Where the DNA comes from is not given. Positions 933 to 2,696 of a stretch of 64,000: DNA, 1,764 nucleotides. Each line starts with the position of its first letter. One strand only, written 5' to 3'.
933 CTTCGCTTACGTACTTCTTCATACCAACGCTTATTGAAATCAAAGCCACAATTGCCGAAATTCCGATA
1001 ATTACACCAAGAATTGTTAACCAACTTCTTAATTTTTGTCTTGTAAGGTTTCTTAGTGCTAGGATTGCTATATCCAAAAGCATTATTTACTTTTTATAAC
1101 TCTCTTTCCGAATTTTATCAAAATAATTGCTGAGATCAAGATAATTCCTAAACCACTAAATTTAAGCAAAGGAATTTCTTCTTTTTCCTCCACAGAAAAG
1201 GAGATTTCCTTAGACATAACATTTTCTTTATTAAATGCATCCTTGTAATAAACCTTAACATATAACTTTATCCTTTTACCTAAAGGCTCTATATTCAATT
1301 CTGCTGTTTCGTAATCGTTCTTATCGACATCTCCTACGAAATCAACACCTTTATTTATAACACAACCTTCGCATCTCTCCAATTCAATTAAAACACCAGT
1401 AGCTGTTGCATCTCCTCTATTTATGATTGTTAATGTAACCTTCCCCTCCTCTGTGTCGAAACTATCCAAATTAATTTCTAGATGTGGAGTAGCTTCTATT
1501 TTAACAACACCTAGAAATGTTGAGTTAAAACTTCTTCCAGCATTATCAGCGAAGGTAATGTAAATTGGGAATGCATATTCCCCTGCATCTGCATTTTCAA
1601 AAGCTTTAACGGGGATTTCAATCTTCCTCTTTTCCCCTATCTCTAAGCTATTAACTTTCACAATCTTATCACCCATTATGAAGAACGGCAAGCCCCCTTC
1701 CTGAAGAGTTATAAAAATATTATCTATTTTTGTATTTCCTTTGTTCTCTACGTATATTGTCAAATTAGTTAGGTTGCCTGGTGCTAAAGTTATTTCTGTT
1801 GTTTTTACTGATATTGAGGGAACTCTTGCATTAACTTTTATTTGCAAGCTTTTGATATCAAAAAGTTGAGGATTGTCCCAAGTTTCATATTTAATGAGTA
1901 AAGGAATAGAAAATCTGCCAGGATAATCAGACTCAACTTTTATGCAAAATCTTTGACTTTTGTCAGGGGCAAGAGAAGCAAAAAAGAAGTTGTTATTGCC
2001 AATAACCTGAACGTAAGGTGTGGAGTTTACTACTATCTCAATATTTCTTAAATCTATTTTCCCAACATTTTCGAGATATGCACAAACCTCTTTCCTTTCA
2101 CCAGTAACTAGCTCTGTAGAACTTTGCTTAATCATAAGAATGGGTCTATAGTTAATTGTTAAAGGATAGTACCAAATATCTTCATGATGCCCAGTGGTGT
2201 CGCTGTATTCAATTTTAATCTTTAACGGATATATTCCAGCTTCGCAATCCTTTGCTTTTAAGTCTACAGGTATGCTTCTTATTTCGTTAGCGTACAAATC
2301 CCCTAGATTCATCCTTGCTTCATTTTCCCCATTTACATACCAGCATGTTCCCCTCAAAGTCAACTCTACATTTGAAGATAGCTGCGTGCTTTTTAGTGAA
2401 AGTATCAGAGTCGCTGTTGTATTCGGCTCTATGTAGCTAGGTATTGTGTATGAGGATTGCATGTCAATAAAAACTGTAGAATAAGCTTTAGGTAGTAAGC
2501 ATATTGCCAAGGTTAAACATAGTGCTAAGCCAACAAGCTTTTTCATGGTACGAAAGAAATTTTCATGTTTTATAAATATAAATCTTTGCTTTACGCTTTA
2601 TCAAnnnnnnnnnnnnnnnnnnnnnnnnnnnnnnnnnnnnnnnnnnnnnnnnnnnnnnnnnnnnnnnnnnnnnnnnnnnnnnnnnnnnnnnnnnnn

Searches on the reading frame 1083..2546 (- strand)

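Call 88: search_protein_families(library=pfam, proteins=[window:1083-2546:-], max_evalue=0.001)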
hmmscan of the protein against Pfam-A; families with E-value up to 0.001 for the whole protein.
window:1083-2546:- (487 aa): 3 families
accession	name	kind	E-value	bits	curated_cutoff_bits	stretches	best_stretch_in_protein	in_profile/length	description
PF07705.17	CARDB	-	5.7e-06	26.9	22.7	0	246-315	7-71/101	CARDB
PF22544.2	HYDIN_VesB_CFA65-like_Ig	-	3.4e-05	24.4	25.5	0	149-226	18-92/100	HYDIN/CFA65/VesB-like, Ig-like domain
PF10633.15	NPCBM_assoc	-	0.00019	22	24.4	0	367-390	6-29/78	NPCBM-associated, NEW3 domain of alpha-galactosidase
